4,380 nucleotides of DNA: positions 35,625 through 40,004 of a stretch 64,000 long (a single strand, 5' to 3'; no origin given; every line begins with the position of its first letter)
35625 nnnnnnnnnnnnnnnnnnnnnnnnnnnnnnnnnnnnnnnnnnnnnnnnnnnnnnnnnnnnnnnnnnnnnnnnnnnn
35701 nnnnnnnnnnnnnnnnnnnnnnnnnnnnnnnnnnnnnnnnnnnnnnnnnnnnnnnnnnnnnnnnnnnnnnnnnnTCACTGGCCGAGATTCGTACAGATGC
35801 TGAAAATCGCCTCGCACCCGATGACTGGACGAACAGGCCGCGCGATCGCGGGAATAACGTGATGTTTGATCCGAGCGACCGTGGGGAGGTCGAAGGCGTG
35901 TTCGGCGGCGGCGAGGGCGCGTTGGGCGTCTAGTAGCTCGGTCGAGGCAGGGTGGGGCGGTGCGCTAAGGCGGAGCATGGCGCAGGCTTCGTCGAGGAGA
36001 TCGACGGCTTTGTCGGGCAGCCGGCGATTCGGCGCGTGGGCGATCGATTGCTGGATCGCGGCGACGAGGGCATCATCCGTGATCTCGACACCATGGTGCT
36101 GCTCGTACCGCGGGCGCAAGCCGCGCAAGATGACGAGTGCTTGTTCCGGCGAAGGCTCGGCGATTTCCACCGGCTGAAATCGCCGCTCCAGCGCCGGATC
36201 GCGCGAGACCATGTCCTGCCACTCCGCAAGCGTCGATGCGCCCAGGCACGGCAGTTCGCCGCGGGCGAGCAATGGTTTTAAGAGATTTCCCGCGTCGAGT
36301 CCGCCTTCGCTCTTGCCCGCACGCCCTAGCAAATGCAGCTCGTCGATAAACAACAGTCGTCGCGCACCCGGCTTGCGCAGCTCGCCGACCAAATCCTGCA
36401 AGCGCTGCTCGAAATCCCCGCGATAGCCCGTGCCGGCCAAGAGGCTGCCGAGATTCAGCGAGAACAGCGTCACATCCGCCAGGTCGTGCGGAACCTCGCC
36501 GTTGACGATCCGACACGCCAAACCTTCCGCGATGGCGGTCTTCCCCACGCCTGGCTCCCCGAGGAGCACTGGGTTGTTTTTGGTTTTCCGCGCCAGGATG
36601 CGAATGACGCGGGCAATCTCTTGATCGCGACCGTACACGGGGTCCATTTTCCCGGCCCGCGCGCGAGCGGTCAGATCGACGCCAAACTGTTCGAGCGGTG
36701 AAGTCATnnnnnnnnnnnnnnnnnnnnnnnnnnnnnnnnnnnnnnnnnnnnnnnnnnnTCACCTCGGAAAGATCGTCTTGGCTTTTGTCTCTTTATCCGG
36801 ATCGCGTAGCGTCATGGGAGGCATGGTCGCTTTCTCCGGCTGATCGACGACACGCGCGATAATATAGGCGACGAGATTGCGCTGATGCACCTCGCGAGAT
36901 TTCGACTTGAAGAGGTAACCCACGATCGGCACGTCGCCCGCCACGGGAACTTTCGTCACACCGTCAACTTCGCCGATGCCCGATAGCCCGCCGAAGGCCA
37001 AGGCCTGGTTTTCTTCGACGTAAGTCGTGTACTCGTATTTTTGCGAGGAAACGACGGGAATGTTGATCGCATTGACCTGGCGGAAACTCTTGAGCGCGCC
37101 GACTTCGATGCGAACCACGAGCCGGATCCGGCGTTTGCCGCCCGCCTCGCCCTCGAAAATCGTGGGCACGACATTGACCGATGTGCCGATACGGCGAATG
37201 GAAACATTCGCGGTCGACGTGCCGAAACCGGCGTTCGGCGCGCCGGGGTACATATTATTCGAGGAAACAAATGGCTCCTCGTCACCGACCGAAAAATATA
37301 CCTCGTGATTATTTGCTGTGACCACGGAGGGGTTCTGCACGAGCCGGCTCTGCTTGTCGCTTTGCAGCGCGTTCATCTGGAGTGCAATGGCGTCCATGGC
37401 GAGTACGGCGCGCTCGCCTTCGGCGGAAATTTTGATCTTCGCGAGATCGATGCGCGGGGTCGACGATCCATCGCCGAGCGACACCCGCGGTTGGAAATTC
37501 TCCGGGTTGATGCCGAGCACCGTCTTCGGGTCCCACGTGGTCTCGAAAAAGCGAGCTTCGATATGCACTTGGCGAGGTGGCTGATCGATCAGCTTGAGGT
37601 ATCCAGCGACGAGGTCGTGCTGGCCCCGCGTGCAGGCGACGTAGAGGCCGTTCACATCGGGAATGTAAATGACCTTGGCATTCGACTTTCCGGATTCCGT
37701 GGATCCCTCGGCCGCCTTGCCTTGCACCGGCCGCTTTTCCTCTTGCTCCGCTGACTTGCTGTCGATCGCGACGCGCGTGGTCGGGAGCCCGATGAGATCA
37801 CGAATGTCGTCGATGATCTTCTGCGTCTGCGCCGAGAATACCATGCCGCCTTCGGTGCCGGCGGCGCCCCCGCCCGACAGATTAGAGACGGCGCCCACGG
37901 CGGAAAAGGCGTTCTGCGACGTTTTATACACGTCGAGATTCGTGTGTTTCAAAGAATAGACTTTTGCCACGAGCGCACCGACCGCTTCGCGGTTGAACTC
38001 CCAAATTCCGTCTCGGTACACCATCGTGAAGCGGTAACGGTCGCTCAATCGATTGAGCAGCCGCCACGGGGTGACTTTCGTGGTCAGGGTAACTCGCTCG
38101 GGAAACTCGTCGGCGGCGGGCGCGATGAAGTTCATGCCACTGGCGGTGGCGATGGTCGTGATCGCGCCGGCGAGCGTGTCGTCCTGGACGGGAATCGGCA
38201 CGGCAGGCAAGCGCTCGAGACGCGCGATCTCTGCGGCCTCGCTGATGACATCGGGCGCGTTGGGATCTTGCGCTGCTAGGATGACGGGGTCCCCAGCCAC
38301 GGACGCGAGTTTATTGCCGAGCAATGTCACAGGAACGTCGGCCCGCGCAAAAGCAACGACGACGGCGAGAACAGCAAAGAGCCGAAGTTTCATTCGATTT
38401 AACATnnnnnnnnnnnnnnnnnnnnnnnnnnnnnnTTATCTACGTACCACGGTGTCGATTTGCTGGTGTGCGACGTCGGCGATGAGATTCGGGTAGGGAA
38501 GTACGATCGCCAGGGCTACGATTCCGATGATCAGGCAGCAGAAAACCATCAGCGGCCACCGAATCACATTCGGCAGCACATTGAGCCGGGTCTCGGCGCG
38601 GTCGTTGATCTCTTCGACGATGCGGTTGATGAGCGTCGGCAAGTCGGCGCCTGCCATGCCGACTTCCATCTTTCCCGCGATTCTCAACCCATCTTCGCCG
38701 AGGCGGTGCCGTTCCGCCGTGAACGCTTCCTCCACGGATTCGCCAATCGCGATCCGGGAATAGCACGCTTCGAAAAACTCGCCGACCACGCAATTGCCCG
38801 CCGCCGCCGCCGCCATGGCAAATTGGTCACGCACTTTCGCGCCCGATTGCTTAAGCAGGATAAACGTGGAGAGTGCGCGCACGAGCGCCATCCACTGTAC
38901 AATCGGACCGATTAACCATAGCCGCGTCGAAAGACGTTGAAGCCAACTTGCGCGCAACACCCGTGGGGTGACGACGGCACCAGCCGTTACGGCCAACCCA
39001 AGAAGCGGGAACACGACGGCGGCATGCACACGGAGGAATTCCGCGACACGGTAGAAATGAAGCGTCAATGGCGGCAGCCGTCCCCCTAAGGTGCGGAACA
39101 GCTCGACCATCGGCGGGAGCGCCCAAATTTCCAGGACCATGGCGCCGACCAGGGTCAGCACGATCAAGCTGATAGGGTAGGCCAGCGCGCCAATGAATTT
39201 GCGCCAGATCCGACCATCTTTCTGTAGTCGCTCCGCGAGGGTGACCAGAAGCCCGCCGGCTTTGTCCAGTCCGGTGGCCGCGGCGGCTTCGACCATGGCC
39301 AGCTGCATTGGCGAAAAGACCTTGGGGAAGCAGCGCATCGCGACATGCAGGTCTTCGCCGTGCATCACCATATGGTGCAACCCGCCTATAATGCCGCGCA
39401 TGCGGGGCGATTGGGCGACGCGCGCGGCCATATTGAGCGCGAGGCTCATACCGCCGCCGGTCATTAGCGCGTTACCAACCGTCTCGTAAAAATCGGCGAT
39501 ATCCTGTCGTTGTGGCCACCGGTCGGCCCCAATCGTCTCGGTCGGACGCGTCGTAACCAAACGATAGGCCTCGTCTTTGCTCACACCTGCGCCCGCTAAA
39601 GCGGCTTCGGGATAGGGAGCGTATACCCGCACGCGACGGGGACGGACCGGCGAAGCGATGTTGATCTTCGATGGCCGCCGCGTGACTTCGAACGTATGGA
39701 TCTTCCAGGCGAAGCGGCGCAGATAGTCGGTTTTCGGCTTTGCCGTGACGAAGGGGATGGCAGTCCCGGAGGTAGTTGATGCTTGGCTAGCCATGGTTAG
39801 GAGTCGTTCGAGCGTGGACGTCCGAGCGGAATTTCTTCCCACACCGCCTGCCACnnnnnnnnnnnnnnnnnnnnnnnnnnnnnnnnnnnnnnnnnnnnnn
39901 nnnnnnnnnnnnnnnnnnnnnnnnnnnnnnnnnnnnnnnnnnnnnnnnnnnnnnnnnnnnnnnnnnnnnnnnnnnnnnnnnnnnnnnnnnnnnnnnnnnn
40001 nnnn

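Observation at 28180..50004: Type IV filament machine hard-linked to a mini-Clp ATPase, secreted Ig protein, lipase-type toxin and immunity array: candidate new toxin-delivery system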

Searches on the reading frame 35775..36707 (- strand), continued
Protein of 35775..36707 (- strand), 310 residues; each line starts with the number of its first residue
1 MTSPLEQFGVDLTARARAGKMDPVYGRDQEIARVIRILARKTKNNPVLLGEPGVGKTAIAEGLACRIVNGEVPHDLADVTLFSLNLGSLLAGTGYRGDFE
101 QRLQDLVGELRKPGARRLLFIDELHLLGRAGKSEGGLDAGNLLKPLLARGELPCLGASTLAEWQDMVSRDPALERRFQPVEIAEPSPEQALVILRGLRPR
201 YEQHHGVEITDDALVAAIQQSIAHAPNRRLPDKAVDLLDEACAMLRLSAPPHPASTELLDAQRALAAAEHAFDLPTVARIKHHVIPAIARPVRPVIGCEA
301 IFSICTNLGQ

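Call 81: find_encoding_contigs(protein=P0045, flank=10000, max_places=3)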
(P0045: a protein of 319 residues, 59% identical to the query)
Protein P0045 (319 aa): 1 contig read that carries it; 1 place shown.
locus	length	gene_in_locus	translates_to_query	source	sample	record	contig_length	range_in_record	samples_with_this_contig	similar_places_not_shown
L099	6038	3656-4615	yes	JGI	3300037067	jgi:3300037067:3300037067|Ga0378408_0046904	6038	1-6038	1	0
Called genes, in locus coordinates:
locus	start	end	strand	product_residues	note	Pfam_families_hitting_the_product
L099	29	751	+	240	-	PF00437:T2SSE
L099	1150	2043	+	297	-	PF00482:T2SSF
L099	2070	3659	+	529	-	PF03958:Secretin_N, PF00263:Secretin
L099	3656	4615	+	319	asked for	PF13191:AAA_16 (faint), PF00004:AAA, PF17871:AAA_lid_9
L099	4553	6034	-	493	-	PF03169:OPT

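Call 90: search_protein_families(library=padloc, max_evalue=0.001, proteins=[window:35775-36707:-, L016:15395-18994:+])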
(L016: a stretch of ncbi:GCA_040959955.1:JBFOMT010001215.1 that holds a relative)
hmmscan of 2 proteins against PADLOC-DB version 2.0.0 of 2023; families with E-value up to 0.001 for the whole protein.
window:35775-36707:- (310 aa): 3 families
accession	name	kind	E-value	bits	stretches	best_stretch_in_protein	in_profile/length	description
PDLC04232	IetA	-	2e-05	22.2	1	32-130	105-191/330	-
PDLC00915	TRIP13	-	0.00028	18.4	1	47-70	67-90/302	TRIP13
PDLC00914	TRIP13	-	0.0003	18.4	1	47-123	75-151/302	TRIP13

L016:15395-18994:+ (1199 aa): 0 families

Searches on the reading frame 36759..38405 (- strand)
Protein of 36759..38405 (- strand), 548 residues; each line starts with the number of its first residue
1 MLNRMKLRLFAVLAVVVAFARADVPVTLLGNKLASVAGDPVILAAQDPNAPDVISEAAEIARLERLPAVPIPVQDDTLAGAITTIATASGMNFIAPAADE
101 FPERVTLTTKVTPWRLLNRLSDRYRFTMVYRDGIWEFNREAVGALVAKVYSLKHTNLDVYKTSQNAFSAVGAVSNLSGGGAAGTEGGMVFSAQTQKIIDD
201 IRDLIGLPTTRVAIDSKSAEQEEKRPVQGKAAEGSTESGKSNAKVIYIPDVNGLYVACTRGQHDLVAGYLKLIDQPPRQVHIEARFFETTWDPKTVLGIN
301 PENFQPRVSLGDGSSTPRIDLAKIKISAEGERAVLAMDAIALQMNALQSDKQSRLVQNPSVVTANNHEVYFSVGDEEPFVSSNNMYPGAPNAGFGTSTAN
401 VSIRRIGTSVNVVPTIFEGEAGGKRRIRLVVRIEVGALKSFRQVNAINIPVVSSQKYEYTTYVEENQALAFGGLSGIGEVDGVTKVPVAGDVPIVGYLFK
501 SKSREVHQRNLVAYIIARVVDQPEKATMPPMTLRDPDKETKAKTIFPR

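Call 5: search_protein_families(library=pfam, max_evalue=0.01, proteins=[window:36759-38405:-])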
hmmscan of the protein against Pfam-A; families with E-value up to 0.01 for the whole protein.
window:36759-38405:- (548 aa): 1 family
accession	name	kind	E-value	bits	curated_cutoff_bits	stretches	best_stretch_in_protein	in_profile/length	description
PF00263.26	Secretin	-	3.7e-26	92.1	27.5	1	346-521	1-169/169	Bacterial type II and III secretion system protein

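Call 8: search_protein_families(library=ncbifam, max_evalue=0.01, proteins=[window:36759-38405:-])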
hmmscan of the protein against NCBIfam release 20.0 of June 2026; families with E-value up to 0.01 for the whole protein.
window:36759-38405:- (548 aa): 8 families
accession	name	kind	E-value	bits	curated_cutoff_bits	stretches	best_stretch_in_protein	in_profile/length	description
TIGR02517.1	type_II_gspD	equivalog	2.1e-31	109.1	351.35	1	192-526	244-596/600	type II secretion system secretin GspD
TIGR02516.1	type_III_yscC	equivalog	1.2e-25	90.1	238.45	1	228-521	184-462/463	type III secretion system outer membrane ring subunit SctC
TIGR02515.1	IV_pilus_PilQ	subfamily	1.6e-22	80.1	284.35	1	338-520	259-427/428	type IV pilus secretin PilQ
TIGR02519.1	pilus_MshL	equivalog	7.7e-21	74.3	250.2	1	254-520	10-290/290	pilus (MSHA type) biogenesis protein MshL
NF042912.1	Amuc_1098_fam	equivalog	1.1e-15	56.7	750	1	444-522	720-798/805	Amuc_1098 family type IV pilus outer membrane protein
NF011873.0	PRK15346.1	equivalog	1.2e-13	50.6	524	1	220-520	213-494/499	EscC/YscC/HrcC family type III secretion system outer membrane ring protein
NF010083.0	PRK13568.1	equivalog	1e-09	37.7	554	1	252-520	161-417/419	DNA uptake porin HofQ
NF007851.2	PRK10560.1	exception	1.4e-08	34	598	1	400-521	294-410/412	DNA uptake porin HofQ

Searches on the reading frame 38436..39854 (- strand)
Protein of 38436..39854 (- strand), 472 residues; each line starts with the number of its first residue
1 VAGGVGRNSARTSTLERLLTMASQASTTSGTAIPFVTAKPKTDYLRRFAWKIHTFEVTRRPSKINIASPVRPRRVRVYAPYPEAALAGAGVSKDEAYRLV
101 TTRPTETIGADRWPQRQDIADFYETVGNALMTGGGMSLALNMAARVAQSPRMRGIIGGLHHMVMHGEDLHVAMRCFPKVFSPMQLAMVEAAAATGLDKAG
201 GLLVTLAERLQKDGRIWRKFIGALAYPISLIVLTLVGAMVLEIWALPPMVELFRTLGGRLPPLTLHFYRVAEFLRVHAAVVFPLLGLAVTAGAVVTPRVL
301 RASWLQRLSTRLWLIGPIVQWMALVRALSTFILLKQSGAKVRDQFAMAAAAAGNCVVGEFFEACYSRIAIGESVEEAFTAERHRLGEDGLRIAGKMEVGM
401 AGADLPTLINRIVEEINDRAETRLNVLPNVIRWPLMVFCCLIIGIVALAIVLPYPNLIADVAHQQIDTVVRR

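Call 4: search_protein_families(library=pfam, max_evalue=0.01, proteins=[window:38436-39854:-])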
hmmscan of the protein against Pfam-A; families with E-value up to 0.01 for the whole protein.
window:38436-39854:- (472 aa): 1 family
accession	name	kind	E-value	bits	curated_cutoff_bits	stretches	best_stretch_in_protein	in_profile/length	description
PF00482.28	T2SSF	-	1.5e-19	70.6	25.2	2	122-241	1-119/125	Type II secretion system (T2SS), protein F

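Call 8: search_protein_families(library=ncbifam, max_evalue=0.01, proteins=[window:38436-39854:-])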
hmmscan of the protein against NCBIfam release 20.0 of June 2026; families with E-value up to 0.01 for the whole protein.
window:38436-39854:- (472 aa): 6 families
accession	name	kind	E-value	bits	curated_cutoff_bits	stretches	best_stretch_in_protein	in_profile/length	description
TIGR02120.1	GspF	equivalog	1.1e-29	104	424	1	130-454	76-394/401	type II secretion system inner membrane protein GspF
NF007861.0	PRK10573.1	equivalog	5.3e-25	88.3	401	1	108-454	51-391/401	protein transport protein HofC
NF052607.1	T4PiliAsmPilCThrm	equivalog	3e-22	79.3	700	1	111-460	60-403/406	type IV pilus assembly protein PilC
NF052606.1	T4PiliAsmPilCMyx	equivalog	1.3e-20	73.6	700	1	131-456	94-413/419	type IV pilus assembly protein PilC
NF047826.1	T3SSXpsF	equivalog_domain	1e-10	41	650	1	121-457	70-400/405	type II secretion system protein XpsF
NF041012.2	T4P_ComGB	equivalog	7.4e-09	35.4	240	1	120-379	4-256/332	competence type IV pilus assembly protein ComGB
